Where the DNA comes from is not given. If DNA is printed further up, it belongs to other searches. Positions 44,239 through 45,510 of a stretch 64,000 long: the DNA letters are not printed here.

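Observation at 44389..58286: Ara4N-like amino-pentose pathway lacking the formyl cycle, apparently feeding GT-C enzymes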

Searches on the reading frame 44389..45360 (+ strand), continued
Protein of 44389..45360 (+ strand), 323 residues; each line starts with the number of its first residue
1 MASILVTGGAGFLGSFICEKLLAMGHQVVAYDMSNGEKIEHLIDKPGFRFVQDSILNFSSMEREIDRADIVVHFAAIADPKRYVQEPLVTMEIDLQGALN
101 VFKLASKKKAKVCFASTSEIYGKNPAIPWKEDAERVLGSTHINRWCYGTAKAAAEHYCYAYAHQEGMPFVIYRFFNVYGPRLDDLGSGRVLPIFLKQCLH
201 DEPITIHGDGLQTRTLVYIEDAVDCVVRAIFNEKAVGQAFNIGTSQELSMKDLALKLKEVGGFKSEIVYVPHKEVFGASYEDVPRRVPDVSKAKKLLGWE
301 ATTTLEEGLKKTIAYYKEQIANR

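Call 17: search_dna_similar(query=window:44389-45357:+, collection=plasmids, mode=protein, max_evalue=1e-20, max_rows=60, rows=best)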
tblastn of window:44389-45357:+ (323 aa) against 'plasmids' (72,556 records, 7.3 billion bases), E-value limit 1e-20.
Records with a match: 1007; places in all: 1443; records where one place covers at least 80% of the query: 1006.
Best place of each record, by identity: <60% 1007.
By first word of the organism name: Rhizobium 139; Bacillus 100; Pantoea 93; Sinorhizobium 83; Phaeobacter 58; Pseudosulfitobacter 46; Azospirillum 42; Priestia 29; Streptomyces 24; Lactiplantibacillus 19; and 142 more.
By predicted mobility (MOB-suite, as given by PLSDB): non-mobilizable 768; mobilizable 149; conjugative 90.
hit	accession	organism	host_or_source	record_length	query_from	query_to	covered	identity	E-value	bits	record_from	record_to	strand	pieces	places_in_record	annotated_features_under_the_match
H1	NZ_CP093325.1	Bacillus sp. N5-665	whole organism,peat soil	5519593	5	319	98%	39.7%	5e-61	217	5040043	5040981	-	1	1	none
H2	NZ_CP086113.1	Skermanella rosea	single cell,hydrocarbon-contaminated ...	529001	4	323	99%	38.4%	2e-55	201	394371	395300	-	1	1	UDP-glucuronic acid decarboxylase family protein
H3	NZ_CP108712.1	Streptomyces sp. NBC_01001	-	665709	2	319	98%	38.6%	8e-67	234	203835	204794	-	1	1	NAD-dependent epimerase/dehydratase family protein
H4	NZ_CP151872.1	Bacillus thuringiensis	tobacco,mixed culture,leaves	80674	5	319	98%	38.9%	2e-59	212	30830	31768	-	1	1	NAD-dependent epimerase/dehydratase family protein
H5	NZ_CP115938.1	Streptomyces goshikiensis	microorganism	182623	5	318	97%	38.9%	2e-54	198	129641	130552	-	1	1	UDP-glucuronic acid decarboxylase family protein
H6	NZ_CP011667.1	Streptomyces sp. Mg1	-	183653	5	318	97%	38.9%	3e-54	197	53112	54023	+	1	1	UDP-glucuronic acid decarboxylase family protein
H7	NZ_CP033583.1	Streptomyces sp. ADI95-16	Antho dichotoma,pure culture,whole body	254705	5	318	97%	38.9%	4e-54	197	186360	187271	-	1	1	UDP-glucuronic acid decarboxylase family protein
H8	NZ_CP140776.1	Streptomyces goshikiensis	cell culture,soil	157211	5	318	97%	38.9%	4e-54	197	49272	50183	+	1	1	UDP-glucuronic acid decarboxylase family protein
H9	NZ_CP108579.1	Streptomyces goshikiensis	-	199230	5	318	97%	38.9%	5e-54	197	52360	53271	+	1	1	UDP-glucuronic acid decarboxylase family protein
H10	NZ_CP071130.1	Caballeronia sp. M1242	Homo sapiens,ETA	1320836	4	320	98%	38.5%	3e-57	206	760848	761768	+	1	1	none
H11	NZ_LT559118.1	Nonomuraea gerenzanensis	-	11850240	5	321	98%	38.2%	2e-52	192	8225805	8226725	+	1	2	none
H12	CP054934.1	Nocardiopsis flavescens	Single Cell,marine sediment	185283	1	323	100%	37.4%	1e-49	184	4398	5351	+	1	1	NAD-dependent epimerase/dehydratase family protein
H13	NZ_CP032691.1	Rhizobium sp. CCGE532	Phaseolus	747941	3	320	98%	37.9%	1e-51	190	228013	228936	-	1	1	UDP-glucuronic acid decarboxylase family protein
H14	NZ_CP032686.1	Rhizobium sp. CCGE531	Phaseolus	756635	3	320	98%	37.9%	1e-51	190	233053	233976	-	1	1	UDP-glucuronic acid decarboxylase family protein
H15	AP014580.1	Burkholderia sp. RPE67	Riptortus pedestris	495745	4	320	98%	37.6%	7e-55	199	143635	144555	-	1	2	NAD-dependent epimerase/dehydratase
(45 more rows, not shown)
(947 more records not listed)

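Call 21: find_encoding_contigs(protein=P0010, flank=10000, max_places=2)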
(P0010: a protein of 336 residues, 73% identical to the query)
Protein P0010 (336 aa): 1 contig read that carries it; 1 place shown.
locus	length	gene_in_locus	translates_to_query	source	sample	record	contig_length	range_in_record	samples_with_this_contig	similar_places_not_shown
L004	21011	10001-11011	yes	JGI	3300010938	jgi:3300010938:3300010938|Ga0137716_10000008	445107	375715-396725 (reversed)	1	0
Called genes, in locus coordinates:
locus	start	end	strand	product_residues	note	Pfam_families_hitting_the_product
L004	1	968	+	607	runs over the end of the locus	PF02543:Carbam_trans_N, PF22521:HypF_C_2 (faint), PF16861:Carbam_trans_C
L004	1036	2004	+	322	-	PF01073:3Beta_HSD, PF01370:Epimerase, PF02719:Polysacc_synt_2 (weak), PF04321:RmlD_sub_bind, PF07993:NAD_binding_4, PF16363:GDP_Man_Dehyd, PF02719:Polysacc_synt_2 (weak)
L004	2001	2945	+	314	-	PF01073:3Beta_HSD, PF01370:Epimerase, PF02719:Polysacc_synt_2, PF04321:RmlD_sub_bind, PF07993:NAD_binding_4 (weak), PF16363:GDP_Man_Dehyd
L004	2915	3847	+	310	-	PF01073:3Beta_HSD, PF01370:Epimerase, PF02719:Polysacc_synt_2 (faint), PF04321:RmlD_sub_bind, PF16363:GDP_Man_Dehyd, PF07993:NAD_binding_4, PF13460:NAD_binding_10 (weak)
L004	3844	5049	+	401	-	-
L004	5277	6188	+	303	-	PF13579:Glyco_trans_4_4, PF00534:Glycos_transf_1, PF13692:Glyco_trans_1_4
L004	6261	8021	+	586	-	PF02543:Carbam_trans_N, PF16861:Carbam_trans_C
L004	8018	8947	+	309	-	PF13489:Methyltransf_23, PF07021:MetW, PF13847:Methyltransf_31, PF08241:Methyltransf_11, PF08242:Methyltransf_12, PF13649:Methyltransf_25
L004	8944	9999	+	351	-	PF00535:Glycos_transf_2, PF10111:Glyco_tranf_2_2, PF13641:Glyco_tranf_2_3, PF13632:Glyco_trans_2_3 (weak)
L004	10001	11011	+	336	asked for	PF01073:3Beta_HSD, PF01370:Epimerase, PF04321:RmlD_sub_bind, PF13460:NAD_binding_10 (weak), PF16363:GDP_Man_Dehyd, PF07993:NAD_binding_4 (weak), PF02719:Polysacc_synt_2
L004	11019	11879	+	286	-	PF13302:Acetyltransf_3 (faint), PF00583:Acetyltransf_1 (faint)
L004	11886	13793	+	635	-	PF13522:GATase_6, PF13537:GATase_7, PF00733:Asn_synthase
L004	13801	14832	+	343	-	PF01073:3Beta_HSD, PF01370:Epimerase, PF02719:Polysacc_synt_2 (faint), PF03435:Sacchrp_dh_NADP (weak), PF07993:NAD_binding_4 (faint), PF16363:GDP_Man_Dehyd, PF13460:NAD_binding_10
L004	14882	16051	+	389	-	PF00534:Glycos_transf_1, PF13692:Glyco_trans_1_4, PF26337:Gtf3_C (weak)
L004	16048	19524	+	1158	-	-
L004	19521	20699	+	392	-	-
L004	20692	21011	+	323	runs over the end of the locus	PF00535:Glycos_transf_2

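Call 22: find_encoding_contigs(protein=P0049, flank=10000, max_places=2)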
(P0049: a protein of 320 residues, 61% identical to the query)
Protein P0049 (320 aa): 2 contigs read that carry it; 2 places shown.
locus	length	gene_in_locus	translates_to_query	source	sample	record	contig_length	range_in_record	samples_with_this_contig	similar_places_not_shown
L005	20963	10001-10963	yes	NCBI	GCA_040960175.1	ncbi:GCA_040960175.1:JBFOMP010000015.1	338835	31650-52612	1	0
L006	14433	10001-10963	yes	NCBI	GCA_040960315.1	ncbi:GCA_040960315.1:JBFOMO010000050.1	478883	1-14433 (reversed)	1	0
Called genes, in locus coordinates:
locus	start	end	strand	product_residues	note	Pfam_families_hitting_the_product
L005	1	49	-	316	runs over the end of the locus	-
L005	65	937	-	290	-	PF00483:NTP_transferase, PF12804:NTP_transf_3 (weak)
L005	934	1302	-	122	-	PF21157:DksA_N, PF01258:zf-dskA_traR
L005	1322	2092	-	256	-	PF00005:ABC_tran, PF02463:SMC_N (faint), PF13304:AAA_21 (faint)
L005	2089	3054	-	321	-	PF01032:FecCD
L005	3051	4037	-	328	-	PF01497:Peripla_BP_2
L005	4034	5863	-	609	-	PF07715:Plug, PF00593:TonB_dep_Rec_b-barrel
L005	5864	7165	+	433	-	PF01979:Amidohydro_1, PF07969:Amidohydro_3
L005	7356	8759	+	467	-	PF03951:Gln-synt_N, PF00120:Gln-synt_C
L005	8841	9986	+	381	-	PF01041:DegT_DnrJ_EryC1, PF00155:Aminotran_1_2, PF01053:Cys_Met_Meta_PP (weak)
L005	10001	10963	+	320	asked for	PF01073:3Beta_HSD, PF01370:Epimerase, PF04321:RmlD_sub_bind, PF16363:GDP_Man_Dehyd, PF07993:NAD_binding_4, PF02719:Polysacc_synt_2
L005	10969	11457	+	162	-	PF13302:Acetyltransf_3, PF00583:Acetyltransf_1 (weak)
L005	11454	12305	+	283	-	PF00534:Glycos_transf_1 (faint), PF13524:Glyco_trans_1_2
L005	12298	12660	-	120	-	-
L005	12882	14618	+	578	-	PF13372:Alginate_exp (faint)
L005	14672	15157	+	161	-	PF01252:Peptidase_A8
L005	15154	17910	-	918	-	PF00133:tRNA-synt_1, PF09334:tRNA-synt_1g, PF01406:tRNA-synt_1e (weak), PF08264:Anticodon_1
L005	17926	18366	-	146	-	PF07719:TPR_2 (faint), PF13181:TPR_8 (faint), PF00515:TPR_1 (faint), PF13424:TPR_12 (weak)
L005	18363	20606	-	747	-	PF14814:UB2H (weak), PF00912:Transgly, PF00905:Transpeptidase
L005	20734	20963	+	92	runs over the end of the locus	PF04368:DUF507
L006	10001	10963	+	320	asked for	PF01073:3Beta_HSD, PF01370:Epimerase, PF04321:RmlD_sub_bind, PF16363:GDP_Man_Dehyd, PF07993:NAD_binding_4, PF02719:Polysacc_synt_2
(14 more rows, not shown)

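Call 23: find_encoding_contigs(protein=P0091, flank=10000, max_places=2)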
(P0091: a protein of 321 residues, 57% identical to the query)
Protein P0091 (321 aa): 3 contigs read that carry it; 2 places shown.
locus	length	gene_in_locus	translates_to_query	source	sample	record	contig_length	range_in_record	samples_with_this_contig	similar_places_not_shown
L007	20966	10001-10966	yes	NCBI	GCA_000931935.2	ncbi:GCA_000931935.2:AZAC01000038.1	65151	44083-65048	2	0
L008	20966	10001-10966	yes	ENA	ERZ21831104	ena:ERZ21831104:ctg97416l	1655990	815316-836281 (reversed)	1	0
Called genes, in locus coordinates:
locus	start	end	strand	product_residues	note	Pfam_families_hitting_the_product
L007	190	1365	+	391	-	PF07690:MFS_1, PF12832:MFS_1_like, PF00083:Sugar_tr (weak)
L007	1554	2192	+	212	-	PF00702:Hydrolase, PF08282:Hydrolase_3 (faint), PF12710:HAD, PF13419:HAD_2, PF13242:Hydrolase_like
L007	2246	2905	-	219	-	-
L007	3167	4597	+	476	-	PF02934:GatB_N, PF02637:GatB_Yqey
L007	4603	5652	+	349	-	PF01008:IF-2B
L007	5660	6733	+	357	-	PF01063:Aminotran_4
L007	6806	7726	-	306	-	PF01180:DHO_dh, PF01207:Dus, PF03060:NMO, PF00977:His_biosynth (weak)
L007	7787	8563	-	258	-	PF10418:DHODB_Fe-S_bind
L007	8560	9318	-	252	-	PF02578:Cu-oxidase_4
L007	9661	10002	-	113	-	-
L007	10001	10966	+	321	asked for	PF01073:3Beta_HSD, PF01370:Epimerase, PF02719:Polysacc_synt_2 (weak), PF04321:RmlD_sub_bind, PF05368:NmrA (weak), PF13460:NAD_binding_10 (weak), PF16363:GDP_Man_Dehyd, PF07993:NAD_binding_4, +1 more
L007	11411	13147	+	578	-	PF00654:Voltage_CLC, PF00571:CBS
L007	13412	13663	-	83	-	-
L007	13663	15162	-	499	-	PF02743:dCache_1, PF17201:Cache_3-Cache_2, PF08269:dCache_2 (faint), PF00015:MCPsignal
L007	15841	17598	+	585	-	PF13472:Lipase_GDSL_2 (faint)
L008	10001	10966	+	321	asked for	PF01073:3Beta_HSD, PF01370:Epimerase, PF02719:Polysacc_synt_2 (weak), PF04321:RmlD_sub_bind, PF05368:NmrA (weak), PF13460:NAD_binding_10 (weak), PF16363:GDP_Man_Dehyd, PF07993:NAD_binding_4, +1 more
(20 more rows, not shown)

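Call 33: get_annotated_region(hit=H4, flank=4000)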
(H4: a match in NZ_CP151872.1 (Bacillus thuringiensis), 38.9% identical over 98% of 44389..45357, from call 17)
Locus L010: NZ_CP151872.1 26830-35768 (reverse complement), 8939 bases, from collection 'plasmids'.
description: Bacillus thuringiensis strain YB6 plasmid unnamed5, complete sequence
organism: Bacillus thuringiensis (NCBI taxid 1428)
taxonomy: Bacteria; Bacillota; Bacilli; Bacillales; Bacillaceae; Bacillus; Bacillus thuringiensis
host: -; source: tobacco,mixed culture,leaves; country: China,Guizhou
typing (MOB-suite, as given by PLSDB): non-mobilizable
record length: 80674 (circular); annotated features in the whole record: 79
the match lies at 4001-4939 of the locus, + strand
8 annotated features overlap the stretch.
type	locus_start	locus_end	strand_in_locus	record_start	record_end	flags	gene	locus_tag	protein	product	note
CDS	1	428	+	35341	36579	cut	-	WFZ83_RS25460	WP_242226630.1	serine hydrolase domain-containing protein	-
CDS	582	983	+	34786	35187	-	-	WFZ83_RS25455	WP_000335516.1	hypothetical protein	-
CDS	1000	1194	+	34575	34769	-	-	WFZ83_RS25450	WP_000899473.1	hypothetical protein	-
CDS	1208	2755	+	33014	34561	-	-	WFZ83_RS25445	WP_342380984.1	glycosyltransferase family 2 protein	-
CDS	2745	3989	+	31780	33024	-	-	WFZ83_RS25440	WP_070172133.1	nucleotide sugar dehydrogenase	-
CDS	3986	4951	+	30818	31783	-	-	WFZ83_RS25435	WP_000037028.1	NAD-dependent epimerase/dehydratase family protein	-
CDS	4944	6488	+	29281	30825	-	-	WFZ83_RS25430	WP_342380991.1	glycosyltransferase family 2 protein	-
CDS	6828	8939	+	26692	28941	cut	pflB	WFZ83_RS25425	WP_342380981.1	formate C-acetyltransferase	GO:0006113 - fermentation [Evidence IEA]; GO:0015942 - formate metabolic process [Evidence IEA]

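Call 34: get_annotated_region(hit=H3, flank=4000)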
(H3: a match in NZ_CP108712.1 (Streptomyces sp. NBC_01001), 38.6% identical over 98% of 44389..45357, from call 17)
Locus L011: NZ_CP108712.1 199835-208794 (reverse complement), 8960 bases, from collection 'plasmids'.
description: Streptomyces sp. NBC_01001 plasmid unnamed1, complete sequence
organism: Streptomyces sp. NBC_01001 (NCBI taxid 2903713)
taxonomy: Bacteria; Actinomycetota; Actinomycetes; Kitasatosporales; Streptomycetaceae; Streptomyces; Streptomyces sp. NBC 01001
host: -; source: -; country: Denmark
typing (MOB-suite, as given by PLSDB): mobilizable; relaxase MOBP
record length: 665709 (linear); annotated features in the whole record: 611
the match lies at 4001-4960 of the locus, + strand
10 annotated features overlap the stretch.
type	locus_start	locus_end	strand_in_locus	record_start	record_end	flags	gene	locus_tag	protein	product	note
CDS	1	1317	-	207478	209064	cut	-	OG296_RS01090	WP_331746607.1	family 20 glycosylhydrolase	GO:0005975 - carbohydrate metabolic process [Evidence IEA]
CDS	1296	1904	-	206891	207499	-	-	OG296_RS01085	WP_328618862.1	hypothetical protein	-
CDS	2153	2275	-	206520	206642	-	-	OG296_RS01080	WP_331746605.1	hypothetical protein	-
CDS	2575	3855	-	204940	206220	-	-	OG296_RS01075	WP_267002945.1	nucleotide sugar dehydrogenase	GO:0000271 - polysaccharide biosynthetic process [Evidence IEA]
CDS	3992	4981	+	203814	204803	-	-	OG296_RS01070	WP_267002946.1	NAD-dependent epimerase/dehydratase family protein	-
CDS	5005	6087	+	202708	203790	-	-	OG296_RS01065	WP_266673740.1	MraY family glycosyltransferase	-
CDS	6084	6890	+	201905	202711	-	-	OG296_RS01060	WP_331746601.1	WecB/TagA/CpsF family glycosyltransferase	-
CDS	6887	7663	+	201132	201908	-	-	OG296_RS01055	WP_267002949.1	FkbM family methyltransferase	-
CDS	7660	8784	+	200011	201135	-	-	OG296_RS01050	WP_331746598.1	glycosyltransferase family 4 protein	-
CDS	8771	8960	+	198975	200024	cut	-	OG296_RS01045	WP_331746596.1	LCP family protein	GO:0070726 - cell wall assembly [Evidence IEA]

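Call 35: get_annotated_region(hit=H13, flank=3000)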
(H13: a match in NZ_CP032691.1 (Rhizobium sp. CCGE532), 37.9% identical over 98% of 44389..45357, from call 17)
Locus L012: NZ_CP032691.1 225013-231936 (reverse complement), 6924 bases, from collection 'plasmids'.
description: Rhizobium sp. CCGE532 plasmid pRCCGE532c, complete sequence
organism: Rhizobium sp. CCGE532 (NCBI taxid 2364272)
taxonomy: Bacteria; Pseudomonadota; Alphaproteobacteria; Hyphomicrobiales; Rhizobiaceae; Rhizobium; Rhizobium sp. CCGE532
host: -; source: Phaseolus; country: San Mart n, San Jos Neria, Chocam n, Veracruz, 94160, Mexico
typing (MOB-suite, as given by PLSDB): non-mobilizable
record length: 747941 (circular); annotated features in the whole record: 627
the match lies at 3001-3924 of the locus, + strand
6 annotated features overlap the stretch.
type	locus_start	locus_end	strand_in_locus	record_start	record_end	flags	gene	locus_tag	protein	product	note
CDS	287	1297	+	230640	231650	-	-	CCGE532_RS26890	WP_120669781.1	LacI family DNA-binding transcriptional regulator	GO:0006351 - DNA-templated transcription [Evidence IEA]; GO:0045892 - negative regulation of DNA-templated ...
CDS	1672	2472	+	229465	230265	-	-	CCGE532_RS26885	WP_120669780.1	hypothetical protein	-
CDS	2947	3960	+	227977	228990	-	-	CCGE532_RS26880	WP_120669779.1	UDP-glucuronic acid decarboxylase family protein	-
CDS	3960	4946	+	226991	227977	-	galE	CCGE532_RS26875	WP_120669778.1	UDP-glucose 4-epimerase GalE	GO:0006012 - galactose metabolic process [Evidence IEA]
CDS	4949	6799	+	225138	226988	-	-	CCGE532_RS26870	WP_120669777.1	glycosyltransferase family 2 protein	-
CDS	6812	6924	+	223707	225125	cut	-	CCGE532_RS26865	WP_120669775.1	UDP-glucose/GDP-mannose dehydrogenase family protein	-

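Call 44: find_related_loci(query=A2, collection=genome_contigs, flank=10000)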
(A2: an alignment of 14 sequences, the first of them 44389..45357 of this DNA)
Query A2 (323 aa) in genome_contigs; peptide patterns used: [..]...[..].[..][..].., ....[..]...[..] (x = any residue, [..] = any of these).
600 stretches matched a pattern (row limit reached: there are more); 569 encode a relative of the query (tblastn E <= 1e-3); the best 80 are kept; 80 distinct loci.
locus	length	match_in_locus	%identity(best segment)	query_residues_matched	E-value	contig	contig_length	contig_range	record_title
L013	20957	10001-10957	43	5-320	6e-86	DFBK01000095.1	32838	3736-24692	MAG TPA_asm: Anaerolineales bacterium UBA3082 UBA3082_contig_26124, whole genome shotgun sequence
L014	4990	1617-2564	40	4-317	5e-76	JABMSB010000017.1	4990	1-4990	MAG: Candidatus Omnitrophota bacterium isolate bin.291 k141_961815, whole genome shotgun sequence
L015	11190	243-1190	40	4-317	1e-75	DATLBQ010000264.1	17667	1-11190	MAG TPA_asm: Pyrinomonadaceae bacterium isolate SMAG_U14302 k141_5646970, whole genome shotgun sequence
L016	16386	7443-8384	39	4-315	6e-73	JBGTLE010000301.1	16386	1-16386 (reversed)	MAG: Pyrinomonadaceae bacterium isolate JTS-RE33 k141_2355433, whole genome shotgun sequence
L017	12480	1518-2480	41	5-319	2e-72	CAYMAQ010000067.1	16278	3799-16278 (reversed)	MAG TPA_asm: uncultured Anaerolineales bacterium isolate binchicken_co8_172 genome assembly, contig: NODE_6217_length_16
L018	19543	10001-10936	40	5-314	1e-70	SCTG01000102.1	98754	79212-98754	MAG: Nitrospirae bacterium isolate FW300_bin.52 FW300_bin.52-89726, whole genome shotgun sequence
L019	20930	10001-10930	38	4-311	1e-69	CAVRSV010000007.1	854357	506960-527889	MAG: uncultured Acidobacteriota bacterium isolate MFD02923.bin.1.166 genome assembly, contig: contig_20397, whole genome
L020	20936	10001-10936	39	4-313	5e-66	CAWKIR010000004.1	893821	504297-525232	MAG: uncultured Acidobacteriaceae bacterium isolate MFD01716.bin.2.87 genome assembly, contig: contig_19997, whole genom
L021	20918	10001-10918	38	3-318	3e-63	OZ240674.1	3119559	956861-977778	MAG: Rhodospirillales bacterium isolate 6ee3a4df-0e34-4dc3-aa72-0311379eb40e genome assembly, chromosome: 1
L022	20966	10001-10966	36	2-321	2e-63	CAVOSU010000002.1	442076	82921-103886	MAG: uncultured Actinomycetes bacterium isolate MFD00392.bin.1.427 genome assembly, contig: contig_10947, whole genome s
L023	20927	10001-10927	38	5-311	4e-63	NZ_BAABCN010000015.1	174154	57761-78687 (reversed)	Leifsonia kafniensis strain JCM 17021 sequence15, whole genome shotgun sequence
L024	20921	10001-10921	39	5-321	1e-62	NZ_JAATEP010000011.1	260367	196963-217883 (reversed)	Nonomuraea composti strain FMUSA5-5 11, whole genome shotgun sequence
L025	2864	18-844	42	35-315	1e-61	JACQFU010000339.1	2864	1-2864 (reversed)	MAG: Candidatus Wallbacteria bacterium isolate NC_groundwater_1055_Pr1_S-0.65um_67_9 Montesol18_Sp65_coassembly_scaffold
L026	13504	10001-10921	38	4-320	4e-61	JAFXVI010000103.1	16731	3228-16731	MAG: Lachnospiraceae bacterium isolate RGIG6779 Sheep_Rumen-3__c1517708, whole genome shotgun sequence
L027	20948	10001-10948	35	7-319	5e-61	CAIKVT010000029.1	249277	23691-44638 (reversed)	MAG: uncultured Elusimicrobia bacterium isolate MJ-time_bin-0941 genome assembly, contig: bin-0941:29/84, whole genome s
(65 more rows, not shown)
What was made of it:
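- Tried and rejected: genome_contigs scan (call 44).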
